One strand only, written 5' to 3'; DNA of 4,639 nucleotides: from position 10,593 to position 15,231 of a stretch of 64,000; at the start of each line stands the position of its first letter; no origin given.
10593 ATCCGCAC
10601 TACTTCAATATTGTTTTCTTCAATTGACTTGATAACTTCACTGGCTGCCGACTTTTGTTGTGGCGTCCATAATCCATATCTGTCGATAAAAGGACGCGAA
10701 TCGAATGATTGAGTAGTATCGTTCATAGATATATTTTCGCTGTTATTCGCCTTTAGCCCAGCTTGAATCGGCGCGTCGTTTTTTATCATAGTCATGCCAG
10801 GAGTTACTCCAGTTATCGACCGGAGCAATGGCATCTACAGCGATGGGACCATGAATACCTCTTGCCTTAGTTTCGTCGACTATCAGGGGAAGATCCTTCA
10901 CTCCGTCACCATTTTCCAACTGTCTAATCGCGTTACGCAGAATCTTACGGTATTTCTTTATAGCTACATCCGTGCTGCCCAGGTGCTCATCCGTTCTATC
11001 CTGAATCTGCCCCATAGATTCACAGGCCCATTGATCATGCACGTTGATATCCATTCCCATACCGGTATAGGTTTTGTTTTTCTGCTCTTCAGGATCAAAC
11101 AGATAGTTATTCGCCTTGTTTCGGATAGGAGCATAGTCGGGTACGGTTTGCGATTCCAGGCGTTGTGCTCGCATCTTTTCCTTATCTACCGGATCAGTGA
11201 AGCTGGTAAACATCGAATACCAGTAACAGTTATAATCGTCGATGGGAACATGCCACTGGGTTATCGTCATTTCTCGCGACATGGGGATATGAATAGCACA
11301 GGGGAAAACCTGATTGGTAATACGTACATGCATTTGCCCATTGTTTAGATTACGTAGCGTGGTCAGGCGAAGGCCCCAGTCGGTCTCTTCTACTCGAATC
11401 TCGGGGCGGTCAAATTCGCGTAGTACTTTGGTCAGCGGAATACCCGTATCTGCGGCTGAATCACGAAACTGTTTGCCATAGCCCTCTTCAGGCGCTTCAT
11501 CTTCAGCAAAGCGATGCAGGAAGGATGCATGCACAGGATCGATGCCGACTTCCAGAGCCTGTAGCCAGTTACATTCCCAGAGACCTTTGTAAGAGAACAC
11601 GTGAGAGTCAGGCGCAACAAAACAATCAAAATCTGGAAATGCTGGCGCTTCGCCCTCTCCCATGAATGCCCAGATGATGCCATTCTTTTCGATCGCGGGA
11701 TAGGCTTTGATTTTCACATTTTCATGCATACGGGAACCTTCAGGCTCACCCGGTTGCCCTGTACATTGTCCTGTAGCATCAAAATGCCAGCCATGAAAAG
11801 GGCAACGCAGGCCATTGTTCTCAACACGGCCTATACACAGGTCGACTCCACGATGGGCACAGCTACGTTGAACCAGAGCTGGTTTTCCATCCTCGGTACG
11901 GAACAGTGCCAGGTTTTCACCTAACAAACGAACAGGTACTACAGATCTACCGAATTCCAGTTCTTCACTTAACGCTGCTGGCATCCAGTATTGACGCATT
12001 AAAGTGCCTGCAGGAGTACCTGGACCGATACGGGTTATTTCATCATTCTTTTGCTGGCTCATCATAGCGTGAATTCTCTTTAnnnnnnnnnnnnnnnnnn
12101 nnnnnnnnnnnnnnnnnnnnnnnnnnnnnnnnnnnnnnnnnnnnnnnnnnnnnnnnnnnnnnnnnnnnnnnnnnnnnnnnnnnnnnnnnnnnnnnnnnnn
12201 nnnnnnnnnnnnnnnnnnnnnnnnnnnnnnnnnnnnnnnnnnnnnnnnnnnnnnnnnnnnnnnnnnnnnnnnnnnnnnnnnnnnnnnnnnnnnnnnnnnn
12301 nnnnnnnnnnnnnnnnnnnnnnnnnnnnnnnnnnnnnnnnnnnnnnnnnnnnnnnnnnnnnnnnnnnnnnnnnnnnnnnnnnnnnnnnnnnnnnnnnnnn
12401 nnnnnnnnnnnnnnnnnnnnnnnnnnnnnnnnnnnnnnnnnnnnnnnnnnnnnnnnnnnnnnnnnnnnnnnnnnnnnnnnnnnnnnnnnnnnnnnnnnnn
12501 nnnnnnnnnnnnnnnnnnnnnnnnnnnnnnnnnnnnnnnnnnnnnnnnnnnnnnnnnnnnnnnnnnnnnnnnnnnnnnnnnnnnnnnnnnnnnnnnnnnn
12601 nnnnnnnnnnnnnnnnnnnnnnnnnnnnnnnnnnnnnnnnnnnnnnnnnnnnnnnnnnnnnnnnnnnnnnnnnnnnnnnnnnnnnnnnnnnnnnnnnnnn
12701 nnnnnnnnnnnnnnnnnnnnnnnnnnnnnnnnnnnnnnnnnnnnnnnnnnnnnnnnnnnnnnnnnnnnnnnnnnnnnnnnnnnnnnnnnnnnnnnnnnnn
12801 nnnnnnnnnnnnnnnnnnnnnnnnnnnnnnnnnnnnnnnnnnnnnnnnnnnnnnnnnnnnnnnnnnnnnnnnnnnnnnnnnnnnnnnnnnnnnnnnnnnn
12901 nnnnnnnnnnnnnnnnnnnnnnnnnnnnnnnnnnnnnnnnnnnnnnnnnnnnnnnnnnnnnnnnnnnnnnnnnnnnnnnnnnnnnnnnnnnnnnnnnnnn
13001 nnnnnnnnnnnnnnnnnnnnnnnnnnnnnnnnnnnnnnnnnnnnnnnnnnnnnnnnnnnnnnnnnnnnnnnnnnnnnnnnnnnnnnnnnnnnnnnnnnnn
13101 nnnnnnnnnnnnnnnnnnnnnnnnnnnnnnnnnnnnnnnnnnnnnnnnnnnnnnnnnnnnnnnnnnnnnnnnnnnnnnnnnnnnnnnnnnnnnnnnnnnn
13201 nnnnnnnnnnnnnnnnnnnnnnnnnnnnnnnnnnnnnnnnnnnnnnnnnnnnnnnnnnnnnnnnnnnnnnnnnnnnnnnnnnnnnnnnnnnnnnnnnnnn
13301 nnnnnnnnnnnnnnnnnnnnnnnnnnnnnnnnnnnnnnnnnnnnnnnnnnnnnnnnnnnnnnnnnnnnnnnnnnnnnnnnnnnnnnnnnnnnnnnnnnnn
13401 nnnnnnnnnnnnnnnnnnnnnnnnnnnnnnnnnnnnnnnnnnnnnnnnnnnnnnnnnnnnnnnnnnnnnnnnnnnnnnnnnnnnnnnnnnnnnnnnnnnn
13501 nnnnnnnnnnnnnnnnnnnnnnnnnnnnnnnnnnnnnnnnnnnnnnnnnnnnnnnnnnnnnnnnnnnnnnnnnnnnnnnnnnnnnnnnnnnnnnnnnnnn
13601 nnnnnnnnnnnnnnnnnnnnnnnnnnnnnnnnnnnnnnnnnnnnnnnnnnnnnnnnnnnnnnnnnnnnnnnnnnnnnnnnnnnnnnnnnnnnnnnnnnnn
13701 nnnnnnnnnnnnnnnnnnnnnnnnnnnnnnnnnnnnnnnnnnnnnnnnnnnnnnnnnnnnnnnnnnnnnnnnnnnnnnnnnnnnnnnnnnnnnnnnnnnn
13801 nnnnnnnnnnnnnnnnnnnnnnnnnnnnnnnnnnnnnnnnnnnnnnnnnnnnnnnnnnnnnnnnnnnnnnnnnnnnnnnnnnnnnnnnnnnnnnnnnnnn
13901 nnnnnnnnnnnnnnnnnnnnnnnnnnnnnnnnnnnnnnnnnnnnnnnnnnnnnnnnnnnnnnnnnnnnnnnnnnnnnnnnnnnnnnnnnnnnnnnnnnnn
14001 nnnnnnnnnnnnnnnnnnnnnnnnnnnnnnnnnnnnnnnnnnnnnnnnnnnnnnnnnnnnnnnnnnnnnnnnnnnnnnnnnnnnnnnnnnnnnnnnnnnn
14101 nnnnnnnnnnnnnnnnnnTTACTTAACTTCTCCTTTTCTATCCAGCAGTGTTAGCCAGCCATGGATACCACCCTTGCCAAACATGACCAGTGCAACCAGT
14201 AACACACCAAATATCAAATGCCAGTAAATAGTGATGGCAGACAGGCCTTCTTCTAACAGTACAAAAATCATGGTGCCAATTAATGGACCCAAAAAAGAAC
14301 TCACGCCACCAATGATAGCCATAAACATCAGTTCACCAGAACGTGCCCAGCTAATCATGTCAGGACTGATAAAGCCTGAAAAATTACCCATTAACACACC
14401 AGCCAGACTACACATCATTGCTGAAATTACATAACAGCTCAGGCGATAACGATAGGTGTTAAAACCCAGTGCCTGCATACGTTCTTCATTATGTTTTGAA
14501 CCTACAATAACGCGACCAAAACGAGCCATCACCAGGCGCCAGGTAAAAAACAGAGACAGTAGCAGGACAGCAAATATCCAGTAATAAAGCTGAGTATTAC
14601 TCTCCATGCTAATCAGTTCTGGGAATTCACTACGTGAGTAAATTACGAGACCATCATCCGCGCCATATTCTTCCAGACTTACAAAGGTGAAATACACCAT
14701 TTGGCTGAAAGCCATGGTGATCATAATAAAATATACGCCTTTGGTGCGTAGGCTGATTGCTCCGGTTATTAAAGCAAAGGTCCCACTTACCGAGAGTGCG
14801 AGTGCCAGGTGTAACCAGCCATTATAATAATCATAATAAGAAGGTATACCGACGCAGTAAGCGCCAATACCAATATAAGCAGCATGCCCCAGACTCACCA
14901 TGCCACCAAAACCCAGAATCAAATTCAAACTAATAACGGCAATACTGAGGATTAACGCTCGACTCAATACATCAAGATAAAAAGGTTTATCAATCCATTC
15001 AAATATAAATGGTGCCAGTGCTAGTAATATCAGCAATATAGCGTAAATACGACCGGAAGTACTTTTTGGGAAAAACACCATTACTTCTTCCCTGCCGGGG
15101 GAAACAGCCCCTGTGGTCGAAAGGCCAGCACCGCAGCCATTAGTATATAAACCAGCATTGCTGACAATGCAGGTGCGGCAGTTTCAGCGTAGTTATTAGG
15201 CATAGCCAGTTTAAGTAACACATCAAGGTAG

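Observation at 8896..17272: Nine-gene operon coupling a Liv-type ABC importer to a GS-like gamma-glutamyl ligase, a lone Rieske oxygenase, a thioesterase and a tautomerase: an uncharacterised amine/amide catabolic route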

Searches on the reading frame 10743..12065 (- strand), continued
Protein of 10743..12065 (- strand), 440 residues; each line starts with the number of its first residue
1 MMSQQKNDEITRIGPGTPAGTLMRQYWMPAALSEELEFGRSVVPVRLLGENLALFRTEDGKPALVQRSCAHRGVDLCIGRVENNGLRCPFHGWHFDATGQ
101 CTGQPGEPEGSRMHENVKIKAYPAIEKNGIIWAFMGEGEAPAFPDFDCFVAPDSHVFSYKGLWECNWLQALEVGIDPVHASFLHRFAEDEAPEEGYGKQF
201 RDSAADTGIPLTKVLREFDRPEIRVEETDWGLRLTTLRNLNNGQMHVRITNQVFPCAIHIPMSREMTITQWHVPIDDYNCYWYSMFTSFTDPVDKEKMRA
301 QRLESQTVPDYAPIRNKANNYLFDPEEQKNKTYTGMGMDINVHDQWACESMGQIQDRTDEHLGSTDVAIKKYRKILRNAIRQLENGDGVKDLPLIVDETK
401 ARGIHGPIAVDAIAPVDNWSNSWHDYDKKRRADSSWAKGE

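Call 83: search_solved_structures(query=window:10743-12065:-, max_evalue=1e-50, show_alignments=3)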
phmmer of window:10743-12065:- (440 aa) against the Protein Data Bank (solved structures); distinct sequences matched with E-value up to 1e-50: 3.
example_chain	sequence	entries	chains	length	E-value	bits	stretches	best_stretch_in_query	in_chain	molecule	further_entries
9ina_A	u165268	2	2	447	1e-68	235.2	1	2-405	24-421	Rieske (2Fe-2S) domain protein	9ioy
7fhr_A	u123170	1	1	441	1.2e-61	211.8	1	1-279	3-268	Putative Phthalate 4,5-dioxygenase, subunit alpha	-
7fjl_A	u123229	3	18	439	2.8e-54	187.6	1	1-386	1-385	Rieske (2Fe-2S) domain protein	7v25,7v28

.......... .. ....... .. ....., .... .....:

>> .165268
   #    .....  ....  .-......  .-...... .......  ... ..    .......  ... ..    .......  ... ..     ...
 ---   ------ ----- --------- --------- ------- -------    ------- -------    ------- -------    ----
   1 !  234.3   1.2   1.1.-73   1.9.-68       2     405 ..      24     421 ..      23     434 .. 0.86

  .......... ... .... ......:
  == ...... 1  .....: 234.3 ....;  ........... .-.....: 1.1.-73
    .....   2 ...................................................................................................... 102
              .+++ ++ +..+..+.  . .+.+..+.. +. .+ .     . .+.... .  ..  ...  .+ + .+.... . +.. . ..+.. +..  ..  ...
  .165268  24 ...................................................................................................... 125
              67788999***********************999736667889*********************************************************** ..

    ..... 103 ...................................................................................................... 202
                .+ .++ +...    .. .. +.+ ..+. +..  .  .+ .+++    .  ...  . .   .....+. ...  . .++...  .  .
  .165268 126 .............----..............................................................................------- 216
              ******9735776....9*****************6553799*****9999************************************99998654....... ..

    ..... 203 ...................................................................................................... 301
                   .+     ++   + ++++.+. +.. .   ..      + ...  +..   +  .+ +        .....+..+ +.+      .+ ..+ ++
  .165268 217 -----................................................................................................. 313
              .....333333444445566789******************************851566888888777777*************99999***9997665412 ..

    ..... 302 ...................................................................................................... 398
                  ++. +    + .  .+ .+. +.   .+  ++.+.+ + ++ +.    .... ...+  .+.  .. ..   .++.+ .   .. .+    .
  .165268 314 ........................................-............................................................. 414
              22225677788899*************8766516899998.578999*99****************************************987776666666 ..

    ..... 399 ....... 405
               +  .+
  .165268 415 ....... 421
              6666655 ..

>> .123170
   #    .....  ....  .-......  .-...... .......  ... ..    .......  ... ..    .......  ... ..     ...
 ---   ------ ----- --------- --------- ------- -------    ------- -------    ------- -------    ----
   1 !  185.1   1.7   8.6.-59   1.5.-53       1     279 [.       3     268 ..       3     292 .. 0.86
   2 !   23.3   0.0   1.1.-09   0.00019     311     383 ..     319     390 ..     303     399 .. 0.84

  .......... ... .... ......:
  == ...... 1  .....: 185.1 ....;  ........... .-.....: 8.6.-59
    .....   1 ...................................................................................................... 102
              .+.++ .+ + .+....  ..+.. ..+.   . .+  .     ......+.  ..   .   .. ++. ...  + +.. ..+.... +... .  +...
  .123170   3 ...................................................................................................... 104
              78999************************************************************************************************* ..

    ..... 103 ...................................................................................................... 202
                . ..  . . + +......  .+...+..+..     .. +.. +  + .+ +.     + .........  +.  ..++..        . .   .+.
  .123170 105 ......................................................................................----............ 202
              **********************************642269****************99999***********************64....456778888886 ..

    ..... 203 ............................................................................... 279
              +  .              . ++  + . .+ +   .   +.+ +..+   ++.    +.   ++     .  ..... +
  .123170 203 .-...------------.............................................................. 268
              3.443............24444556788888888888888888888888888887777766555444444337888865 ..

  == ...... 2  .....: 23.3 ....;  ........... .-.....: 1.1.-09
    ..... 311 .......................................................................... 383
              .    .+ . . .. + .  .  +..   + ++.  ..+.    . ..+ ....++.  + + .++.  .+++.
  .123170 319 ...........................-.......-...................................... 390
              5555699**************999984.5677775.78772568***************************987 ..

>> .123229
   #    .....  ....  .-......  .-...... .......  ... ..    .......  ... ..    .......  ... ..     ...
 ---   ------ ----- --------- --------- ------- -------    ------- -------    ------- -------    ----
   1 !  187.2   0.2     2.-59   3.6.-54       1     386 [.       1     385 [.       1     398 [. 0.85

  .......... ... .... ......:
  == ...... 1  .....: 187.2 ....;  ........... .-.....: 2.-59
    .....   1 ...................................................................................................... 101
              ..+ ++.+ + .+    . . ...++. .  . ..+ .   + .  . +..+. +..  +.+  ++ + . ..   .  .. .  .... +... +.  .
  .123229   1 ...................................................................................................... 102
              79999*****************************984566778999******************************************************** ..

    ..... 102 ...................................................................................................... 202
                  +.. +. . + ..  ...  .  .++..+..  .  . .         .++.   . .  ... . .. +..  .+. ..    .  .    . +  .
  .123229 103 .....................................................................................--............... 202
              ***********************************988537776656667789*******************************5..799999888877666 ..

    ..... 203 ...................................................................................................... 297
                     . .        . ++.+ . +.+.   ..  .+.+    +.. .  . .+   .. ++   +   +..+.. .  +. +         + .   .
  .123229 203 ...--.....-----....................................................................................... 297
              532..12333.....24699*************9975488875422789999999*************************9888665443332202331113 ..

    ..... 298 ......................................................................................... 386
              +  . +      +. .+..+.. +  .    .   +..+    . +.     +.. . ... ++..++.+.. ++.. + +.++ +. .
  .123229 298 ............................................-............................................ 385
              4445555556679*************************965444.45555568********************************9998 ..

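Call 89: search_protein_families(library=pfam, proteins=[L085:7307-8155:-, L085:8515-9213:-, L085:12765-13595:-, L085:4681-5433:-, L085:17491-18501:+, L085:11904-12296:+], max_evalue=0.0001)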
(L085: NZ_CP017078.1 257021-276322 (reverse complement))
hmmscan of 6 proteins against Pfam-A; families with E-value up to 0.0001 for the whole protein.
L085:7307-8155:- (282 aa): 3 families
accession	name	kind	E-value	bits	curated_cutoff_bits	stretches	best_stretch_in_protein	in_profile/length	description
PF00665.32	rve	-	1.1e-19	71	32.6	1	114-211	2-102/102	Integrase core domain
PF13683.12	rve_3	-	6.7e-18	64.7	26.5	1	200-244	2-46/67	Integrase core domain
PF13276.12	HTH_21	-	4.1e-05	24.2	28.1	1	59-98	18-58/60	HTH-like domain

L085:8515-9213:- (232 aa): 0 families

L085:12765-13595:- (276 aa): 6 families
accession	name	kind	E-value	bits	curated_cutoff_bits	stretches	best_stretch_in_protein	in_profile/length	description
PF00665.32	rve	-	1.3e-20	73.9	32.6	1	136-227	4-91/102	Integrase core domain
PF13565.12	HTH_32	-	5.8e-16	59.2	33.7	1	35-109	1-73/73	Homeodomain-like domain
PF13384.12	HTH_23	-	1.7e-13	50.3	24.6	1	7-51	6-49/50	Homeodomain-like domain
PF13518.12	HTH_28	-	2.5e-13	50.3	25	1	8-58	2-51/52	Helix-turn-helix domain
PF13551.12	HTH_29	-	7.4e-10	39.2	28.1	1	9-69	2-62/64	Winged helix-turn helix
PF01527.26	HTH_Tnp_1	-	4.7e-05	24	24.1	0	2-54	6-57/75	Transposase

L085:4681-5433:- (250 aa): 2 families
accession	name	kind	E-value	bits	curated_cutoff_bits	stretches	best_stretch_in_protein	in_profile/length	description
PF01614.24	IclR_C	-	2.9e-27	95.8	24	1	88-234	2-148/174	Bacterial transcriptional regulator IclR C-terminal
PF09339.16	HTH_IclR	-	4.9e-13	49.1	22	1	22-72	1-51/52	IclR helix-turn-helix domain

L085:17491-18501:+ (336 aa): 1 family
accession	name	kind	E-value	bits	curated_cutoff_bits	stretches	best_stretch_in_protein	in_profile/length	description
PF04960.20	Glutaminase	-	2.1e-108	362.3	27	1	50-335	1-286/286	Glutaminase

L085:11904-12296:+ (130 aa): 1 family
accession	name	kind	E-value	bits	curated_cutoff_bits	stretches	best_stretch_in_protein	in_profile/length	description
PF02962.20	CHMI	-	1e-06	29.6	26.5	1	19-109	1-94/124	5-carboxymethyl-2-hydroxymuconate isomerase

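Call 96: list_cluster_members(proteins=[window:10743-12065:-, window:9266-10726:-, window:51299-52768:-, window:16082-17272:-, window:8896-9243:-, window:54799-56400:-])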
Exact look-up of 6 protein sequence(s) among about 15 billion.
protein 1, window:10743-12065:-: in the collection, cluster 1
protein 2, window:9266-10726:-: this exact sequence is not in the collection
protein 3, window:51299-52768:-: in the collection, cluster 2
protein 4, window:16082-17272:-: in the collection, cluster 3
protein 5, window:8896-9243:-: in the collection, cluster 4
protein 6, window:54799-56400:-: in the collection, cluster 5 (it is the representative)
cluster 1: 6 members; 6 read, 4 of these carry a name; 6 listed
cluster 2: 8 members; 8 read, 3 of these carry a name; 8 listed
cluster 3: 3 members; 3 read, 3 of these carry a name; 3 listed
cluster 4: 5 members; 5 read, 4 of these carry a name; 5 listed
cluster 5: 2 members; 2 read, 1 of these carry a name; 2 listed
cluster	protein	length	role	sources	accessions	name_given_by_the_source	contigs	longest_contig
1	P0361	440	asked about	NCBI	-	-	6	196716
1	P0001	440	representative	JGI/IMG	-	phthalate 4,5-dioxygenase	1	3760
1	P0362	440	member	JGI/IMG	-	phthalate 4,5-dioxygenase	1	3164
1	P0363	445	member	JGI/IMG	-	phthalate 4,5-dioxygenase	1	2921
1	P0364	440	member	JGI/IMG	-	phthalate 4,5-dioxygenase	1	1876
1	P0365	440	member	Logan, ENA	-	-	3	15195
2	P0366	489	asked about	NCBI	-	-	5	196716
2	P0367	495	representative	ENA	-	-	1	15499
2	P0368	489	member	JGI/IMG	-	benzoyl-CoA 2,3-epoxidase subunit B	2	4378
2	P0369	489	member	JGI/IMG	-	benzoyl-CoA 2,3-epoxidase subunit B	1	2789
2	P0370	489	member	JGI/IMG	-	benzoyl-CoA 2,3-epoxidase subunit B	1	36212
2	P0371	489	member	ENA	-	-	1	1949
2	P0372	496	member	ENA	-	-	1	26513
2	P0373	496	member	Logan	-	-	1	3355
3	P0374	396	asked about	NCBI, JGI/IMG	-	branched-chain amino acid transport system substrate-binding protein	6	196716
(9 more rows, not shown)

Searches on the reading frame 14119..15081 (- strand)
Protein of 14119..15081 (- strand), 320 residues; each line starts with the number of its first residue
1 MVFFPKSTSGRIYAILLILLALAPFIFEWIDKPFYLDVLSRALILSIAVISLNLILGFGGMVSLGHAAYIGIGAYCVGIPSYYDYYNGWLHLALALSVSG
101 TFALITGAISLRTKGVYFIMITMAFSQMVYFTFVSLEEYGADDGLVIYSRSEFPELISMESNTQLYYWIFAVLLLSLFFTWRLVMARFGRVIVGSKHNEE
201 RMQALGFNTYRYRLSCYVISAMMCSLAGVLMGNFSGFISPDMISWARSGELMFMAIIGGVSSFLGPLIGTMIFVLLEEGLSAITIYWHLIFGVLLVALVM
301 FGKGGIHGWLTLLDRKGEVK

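Call 3: search_protein_families(library=pfam, proteins=[window:14119-15081:-])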
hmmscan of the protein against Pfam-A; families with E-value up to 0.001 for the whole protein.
window:14119-15081:- (320 aa): 1 family
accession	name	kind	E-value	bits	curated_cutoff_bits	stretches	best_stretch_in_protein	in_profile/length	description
PF02653.21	BPD_transp_2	-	2e-37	129.2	26.8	1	35-298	2-268/269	Branched-chain amino acid transport system / permease component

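Call 4: search_protein_families(library=ncbifam, proteins=[window:14119-15081:-])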
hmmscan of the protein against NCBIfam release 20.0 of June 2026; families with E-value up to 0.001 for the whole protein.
window:14119-15081:- (320 aa): 5 families
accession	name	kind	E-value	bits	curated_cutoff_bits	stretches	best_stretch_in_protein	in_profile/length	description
TIGR03408.1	urea_trans_UrtC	equivalog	2.4e-38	132.6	296.2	2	86-309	86-313/313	urea ABC transporter permease subunit UrtC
NF008450.0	PRK11301.1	subfamily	6.4e-24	85.1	366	2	164-304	263-403/418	high-affinity branched-chain amino acid ABC transporter permease LivM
TIGR03727.1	urea_t_UrtC_arc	equivalog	3.8e-19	68.8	575.55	2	162-310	192-341/369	urea ABC transporter, permease protein UrtC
NF008011.0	PRK10740.1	equivalog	5.8e-08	32.7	379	1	161-306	154-299/308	high-affinity branched-chain amino acid ABC transporter permease LivH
TIGR03409.1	urea_trans_UrtB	equivalog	0.00055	19.7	250.3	0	38-284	7-261/291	urea ABC transporter permease subunit UrtB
